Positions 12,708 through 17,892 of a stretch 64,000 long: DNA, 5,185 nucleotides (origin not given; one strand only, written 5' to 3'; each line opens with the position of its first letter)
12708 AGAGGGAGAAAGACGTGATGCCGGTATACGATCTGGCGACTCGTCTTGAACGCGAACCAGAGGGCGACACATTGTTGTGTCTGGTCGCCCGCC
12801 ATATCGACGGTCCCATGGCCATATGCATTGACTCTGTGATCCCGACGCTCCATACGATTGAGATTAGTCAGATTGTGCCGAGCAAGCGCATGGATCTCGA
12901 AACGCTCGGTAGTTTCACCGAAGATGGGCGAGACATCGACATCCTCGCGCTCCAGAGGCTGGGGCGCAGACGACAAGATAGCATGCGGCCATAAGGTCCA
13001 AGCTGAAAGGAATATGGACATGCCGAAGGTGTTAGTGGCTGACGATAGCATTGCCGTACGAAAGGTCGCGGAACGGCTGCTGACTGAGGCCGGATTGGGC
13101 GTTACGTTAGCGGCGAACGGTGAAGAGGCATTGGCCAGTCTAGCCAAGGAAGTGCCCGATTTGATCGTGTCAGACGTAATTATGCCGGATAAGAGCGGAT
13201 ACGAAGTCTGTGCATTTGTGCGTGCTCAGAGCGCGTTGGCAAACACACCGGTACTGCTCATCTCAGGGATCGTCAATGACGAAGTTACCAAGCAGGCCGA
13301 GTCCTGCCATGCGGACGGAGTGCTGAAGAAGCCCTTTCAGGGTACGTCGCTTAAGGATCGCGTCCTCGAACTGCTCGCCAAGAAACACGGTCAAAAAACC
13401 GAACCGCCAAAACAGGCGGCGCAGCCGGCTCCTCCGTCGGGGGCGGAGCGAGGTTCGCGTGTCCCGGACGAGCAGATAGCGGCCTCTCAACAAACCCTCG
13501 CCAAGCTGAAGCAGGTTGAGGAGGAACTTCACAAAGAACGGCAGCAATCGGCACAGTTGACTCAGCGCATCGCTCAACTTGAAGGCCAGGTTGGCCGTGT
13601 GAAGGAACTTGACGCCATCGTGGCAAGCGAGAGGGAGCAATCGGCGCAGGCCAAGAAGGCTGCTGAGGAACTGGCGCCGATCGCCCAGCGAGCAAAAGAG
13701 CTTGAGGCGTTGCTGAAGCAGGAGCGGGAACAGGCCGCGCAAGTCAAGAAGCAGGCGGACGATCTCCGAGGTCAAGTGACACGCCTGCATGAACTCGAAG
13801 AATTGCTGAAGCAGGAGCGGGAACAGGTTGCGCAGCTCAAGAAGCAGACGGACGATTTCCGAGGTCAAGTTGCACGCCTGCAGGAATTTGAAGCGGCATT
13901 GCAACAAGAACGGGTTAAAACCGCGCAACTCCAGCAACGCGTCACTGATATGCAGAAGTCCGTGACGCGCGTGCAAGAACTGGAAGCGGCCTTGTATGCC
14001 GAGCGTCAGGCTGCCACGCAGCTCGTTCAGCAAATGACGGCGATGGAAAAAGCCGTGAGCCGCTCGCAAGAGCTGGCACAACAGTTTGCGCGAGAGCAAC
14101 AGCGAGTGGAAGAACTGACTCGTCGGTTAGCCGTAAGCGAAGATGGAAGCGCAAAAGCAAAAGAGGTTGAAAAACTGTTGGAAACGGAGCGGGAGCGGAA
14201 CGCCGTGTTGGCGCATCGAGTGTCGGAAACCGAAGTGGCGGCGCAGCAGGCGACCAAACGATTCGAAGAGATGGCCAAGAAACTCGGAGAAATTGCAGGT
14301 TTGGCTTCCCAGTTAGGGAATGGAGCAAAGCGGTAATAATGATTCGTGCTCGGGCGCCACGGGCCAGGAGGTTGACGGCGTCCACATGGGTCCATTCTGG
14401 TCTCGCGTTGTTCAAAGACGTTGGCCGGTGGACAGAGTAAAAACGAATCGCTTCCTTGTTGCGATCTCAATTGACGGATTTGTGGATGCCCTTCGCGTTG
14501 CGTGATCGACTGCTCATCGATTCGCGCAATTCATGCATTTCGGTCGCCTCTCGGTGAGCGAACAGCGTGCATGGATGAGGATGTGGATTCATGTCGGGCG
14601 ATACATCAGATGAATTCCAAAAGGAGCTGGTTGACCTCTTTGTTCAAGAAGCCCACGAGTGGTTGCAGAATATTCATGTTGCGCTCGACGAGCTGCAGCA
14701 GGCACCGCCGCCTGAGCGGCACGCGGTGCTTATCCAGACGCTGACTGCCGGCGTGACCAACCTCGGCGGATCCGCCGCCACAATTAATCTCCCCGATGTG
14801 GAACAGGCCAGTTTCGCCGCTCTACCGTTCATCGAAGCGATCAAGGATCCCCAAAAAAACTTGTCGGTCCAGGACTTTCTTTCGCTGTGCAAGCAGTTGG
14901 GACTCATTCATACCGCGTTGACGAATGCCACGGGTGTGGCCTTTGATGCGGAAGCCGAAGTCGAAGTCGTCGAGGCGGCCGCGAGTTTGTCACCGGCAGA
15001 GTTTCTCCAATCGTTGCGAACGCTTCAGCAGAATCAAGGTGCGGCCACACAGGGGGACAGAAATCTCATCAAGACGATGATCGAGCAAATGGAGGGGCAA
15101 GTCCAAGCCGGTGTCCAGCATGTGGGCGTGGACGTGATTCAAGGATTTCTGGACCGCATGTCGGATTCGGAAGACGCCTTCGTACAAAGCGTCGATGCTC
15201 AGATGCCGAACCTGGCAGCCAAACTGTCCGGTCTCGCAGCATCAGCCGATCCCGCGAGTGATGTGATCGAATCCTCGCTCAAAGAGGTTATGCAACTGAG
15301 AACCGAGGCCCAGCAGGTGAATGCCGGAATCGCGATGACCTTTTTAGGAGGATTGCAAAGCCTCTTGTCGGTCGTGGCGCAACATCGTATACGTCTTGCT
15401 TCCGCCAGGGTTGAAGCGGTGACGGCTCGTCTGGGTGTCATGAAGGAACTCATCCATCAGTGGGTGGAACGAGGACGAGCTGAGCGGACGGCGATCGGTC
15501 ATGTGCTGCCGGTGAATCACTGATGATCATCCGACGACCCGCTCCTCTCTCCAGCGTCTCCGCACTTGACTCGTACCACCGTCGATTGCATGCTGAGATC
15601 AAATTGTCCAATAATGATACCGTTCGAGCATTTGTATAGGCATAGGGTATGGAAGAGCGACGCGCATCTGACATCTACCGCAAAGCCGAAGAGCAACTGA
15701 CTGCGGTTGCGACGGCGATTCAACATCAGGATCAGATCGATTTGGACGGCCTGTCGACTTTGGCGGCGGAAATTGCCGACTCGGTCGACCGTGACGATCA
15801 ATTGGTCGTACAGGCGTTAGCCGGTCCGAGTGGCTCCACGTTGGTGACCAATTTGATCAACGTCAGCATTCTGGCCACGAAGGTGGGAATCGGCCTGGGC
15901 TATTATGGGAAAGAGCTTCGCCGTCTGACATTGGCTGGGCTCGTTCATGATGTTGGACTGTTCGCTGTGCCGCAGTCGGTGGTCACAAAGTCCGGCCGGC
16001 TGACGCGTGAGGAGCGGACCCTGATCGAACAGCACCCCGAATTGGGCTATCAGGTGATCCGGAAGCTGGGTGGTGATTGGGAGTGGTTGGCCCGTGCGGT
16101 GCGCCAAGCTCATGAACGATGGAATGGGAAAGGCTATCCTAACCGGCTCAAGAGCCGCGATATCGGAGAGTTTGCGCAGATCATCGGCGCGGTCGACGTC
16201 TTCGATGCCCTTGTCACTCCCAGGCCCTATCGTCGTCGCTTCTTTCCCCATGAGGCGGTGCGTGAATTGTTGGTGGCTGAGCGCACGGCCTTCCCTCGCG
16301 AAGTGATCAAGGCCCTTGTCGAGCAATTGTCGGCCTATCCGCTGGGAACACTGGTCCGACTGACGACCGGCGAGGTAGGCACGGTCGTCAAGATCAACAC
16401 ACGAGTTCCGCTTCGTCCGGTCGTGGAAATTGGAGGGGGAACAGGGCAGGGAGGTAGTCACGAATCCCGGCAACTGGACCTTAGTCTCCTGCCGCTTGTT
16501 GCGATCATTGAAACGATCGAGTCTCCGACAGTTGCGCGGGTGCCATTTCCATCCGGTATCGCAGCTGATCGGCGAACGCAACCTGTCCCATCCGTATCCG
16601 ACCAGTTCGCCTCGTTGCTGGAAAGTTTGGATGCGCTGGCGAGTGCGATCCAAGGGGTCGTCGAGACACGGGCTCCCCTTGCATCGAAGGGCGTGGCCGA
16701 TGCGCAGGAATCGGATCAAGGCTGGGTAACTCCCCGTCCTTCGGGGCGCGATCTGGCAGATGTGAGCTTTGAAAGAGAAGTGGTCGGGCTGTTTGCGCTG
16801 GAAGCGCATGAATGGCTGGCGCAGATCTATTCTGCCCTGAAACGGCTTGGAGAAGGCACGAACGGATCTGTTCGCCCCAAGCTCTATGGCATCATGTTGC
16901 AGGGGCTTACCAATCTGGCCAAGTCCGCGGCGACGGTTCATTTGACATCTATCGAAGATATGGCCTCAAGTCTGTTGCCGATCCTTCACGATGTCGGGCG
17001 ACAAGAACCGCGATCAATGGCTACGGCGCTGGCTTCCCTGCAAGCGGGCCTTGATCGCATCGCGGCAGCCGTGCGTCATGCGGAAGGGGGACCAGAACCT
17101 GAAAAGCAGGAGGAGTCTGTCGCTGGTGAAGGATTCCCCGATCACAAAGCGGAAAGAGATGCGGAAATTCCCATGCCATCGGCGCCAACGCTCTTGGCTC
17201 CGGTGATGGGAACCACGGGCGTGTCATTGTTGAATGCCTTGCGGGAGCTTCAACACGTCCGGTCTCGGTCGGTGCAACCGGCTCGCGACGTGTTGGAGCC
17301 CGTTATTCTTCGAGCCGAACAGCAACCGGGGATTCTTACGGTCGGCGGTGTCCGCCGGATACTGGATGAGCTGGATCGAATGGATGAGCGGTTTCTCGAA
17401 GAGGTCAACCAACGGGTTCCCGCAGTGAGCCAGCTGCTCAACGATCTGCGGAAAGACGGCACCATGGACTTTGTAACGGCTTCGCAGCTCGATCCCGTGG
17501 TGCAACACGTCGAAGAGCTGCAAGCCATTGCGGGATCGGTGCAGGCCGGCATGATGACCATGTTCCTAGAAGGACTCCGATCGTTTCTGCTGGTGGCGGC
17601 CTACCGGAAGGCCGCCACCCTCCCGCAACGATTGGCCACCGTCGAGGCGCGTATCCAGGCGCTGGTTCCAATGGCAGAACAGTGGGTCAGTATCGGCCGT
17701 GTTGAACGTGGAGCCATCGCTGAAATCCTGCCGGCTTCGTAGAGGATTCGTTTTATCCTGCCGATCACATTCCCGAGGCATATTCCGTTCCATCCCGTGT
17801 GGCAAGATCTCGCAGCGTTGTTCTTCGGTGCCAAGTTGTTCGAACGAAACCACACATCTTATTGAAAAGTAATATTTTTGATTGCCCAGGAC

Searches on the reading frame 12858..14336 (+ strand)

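Call 53: search_protein_families(library=pfam, proteins=[window:12858-14336:+])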
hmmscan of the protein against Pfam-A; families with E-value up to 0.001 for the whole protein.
window:12858-14336:+ (492 aa): 1 family
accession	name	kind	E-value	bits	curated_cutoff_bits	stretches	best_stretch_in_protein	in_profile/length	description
PF00072.30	Response_reg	-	7.5e-22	78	30.2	1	58-169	1-110/111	Response regulator receiver domain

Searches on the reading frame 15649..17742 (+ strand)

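Call 53: search_protein_families(library=pfam, proteins=[window:15649-17742:+])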
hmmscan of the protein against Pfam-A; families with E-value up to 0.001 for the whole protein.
window:15649-17742:+ (697 aa): 2 families
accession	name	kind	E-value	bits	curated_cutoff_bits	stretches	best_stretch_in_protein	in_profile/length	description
PF13487.12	HD_5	-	8.5e-29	100.9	27.2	1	72-207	21-158/170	HD domain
PF01966.28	HD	-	7.2e-12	46.1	22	1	69-187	5-115/116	HD domain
